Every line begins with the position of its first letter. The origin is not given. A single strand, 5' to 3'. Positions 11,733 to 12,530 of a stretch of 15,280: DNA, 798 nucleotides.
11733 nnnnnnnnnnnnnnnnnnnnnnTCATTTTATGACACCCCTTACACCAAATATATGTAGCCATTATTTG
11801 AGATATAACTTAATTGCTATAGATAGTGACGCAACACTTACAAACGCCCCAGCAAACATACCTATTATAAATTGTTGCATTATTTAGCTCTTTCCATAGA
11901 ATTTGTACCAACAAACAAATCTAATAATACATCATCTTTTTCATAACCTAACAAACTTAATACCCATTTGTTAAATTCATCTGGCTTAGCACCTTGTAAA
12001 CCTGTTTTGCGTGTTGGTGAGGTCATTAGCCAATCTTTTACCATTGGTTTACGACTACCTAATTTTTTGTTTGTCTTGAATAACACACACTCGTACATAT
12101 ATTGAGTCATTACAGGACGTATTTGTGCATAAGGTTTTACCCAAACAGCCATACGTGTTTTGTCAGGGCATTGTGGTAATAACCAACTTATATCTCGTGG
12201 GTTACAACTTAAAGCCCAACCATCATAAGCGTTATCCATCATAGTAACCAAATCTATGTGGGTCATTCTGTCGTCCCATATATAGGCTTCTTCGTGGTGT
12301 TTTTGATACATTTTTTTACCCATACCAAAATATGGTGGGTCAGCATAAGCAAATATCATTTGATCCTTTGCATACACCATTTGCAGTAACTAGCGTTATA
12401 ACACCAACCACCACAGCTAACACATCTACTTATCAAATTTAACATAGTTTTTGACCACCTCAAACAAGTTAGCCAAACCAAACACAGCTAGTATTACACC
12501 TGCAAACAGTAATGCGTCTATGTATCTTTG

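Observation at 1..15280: Near-minimal, complete tailed-phage genome (about 15.15 kb) with no recognisable replication or lysogeny genes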

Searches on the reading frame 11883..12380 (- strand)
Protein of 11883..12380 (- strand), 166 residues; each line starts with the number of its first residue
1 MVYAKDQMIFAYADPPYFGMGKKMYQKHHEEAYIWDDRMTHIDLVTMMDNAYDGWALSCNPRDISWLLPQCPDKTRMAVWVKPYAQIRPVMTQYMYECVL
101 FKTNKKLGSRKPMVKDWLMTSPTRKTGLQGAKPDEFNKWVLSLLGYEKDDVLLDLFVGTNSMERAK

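Call 6: search_protein_families(library=pfam, max_evalue=0.01, proteins=[window:11883-12380:-])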
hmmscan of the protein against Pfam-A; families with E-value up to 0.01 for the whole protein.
seq(166 aa): 0 families

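Call 9: search_protein_families(library=phrogs, max_evalue=0.01, proteins=[window:11883-12380:-])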
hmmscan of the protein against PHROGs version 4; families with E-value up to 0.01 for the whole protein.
seq(166 aa): 0 families

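Call 22: find_related_loci(query=window:11883-12380:-, collection=viral_contigs, flank=10000)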
Query seq(166 aa) (166 aa) in viral_contigs; peptide patterns used: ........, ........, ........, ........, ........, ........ (x = any residue, [..] = any of these).
2 stretches matched a pattern; 2 encode a relative of the query (tblastn E <= 1e-3); 2 distinct loci.
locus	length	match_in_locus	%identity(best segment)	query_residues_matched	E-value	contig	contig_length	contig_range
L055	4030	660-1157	96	1-166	9e-113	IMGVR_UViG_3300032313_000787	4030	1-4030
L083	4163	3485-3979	95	2-166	1e-109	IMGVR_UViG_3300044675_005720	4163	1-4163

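Call 26: search_protein_families(library=ncbifam, max_evalue=1, proteins=[window:11883-12380:-])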
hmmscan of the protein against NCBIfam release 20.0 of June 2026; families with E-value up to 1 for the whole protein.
seq(166 aa): 0 families

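Call 96: search_dna_similar(collection=phages, mode=protein, query=window:11883-12380:-, max_rows=12, max_evalue=0.01, rows=spread)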
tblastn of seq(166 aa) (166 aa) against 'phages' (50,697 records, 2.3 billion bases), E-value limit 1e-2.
Records with a match: 11; places in all: 11; records where one place covers at least 80% of the query: 11.
Best place of each record, by identity: <60% 11.
By first word of the organism name: Xanthomonas 7; Arthrobacter 1; Xylella 1; Curtobacterium 1; Microbacterium 1.
By host as written in the record: Xanthomonas albilineans CFBP2523 6; Xanthomonas campestris pv. campestris strain Ram 3-1 1; Arthrobacter sp. B10-11 1; - 1; Curtobacterium flaccumfaciens NRRL B-59340 1; Microbacterium paraoxydans NRRL B-24275 1.
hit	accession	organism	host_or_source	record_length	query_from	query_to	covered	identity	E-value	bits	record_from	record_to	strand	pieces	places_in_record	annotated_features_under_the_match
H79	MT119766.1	Xanthomonas phage PBR31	Xanthomonas campestris pv. campestris ...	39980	10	165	91%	35.3%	1e-10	88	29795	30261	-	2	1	hypothetical protein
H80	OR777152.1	Arthrobacter phage Cupello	Arthrobacter sp. B10-11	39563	11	159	90%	31.1%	2e-10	64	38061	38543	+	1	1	hypothetical protein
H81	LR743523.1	Xylella phage Usme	Phage obtained on X. albilineans after ...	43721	8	165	95%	27.6%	7e-7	53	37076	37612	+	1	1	hypothetical protein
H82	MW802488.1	Xanthomonas phage Olaya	Xanthomonas albilineans CFBP2523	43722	8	165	95%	27.6%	7e-7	53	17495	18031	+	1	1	hypothetical protein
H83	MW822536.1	Xanthomonas phage Usaquen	Xanthomonas albilineans CFBP2523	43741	8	165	95%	27.6%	7e-7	53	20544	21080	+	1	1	hypothetical protein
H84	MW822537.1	Xanthomonas phage Alcala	Xanthomonas albilineans CFBP2523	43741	8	165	95%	27.6%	7e-7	53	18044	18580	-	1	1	hypothetical protein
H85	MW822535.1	Xanthomonas phage Bolivar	Xanthomonas albilineans CFBP2523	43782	8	165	95%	27.6%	7e-7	53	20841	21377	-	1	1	hypothetical protein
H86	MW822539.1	Xanthomonas phage Soumapaz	Xanthomonas albilineans CFBP2523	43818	8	165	95%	27.6%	7e-7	53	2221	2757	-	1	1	hypothetical protein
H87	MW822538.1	Xanthomonas phage Fontebon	Xanthomonas albilineans CFBP2523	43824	8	165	95%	27.6%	7e-7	53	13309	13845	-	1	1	hypothetical protein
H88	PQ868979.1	Curtobacterium phage Elener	Curtobacterium flaccumfaciens NRRL ...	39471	8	165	95%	27.6%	1e-12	70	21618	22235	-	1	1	27: hypothetical protein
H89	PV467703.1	Microbacterium phage Wyvern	Microbacterium paraoxydans NRRL B-24275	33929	29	162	81%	29.3%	1e-8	59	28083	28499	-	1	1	42: DNA methyltransferase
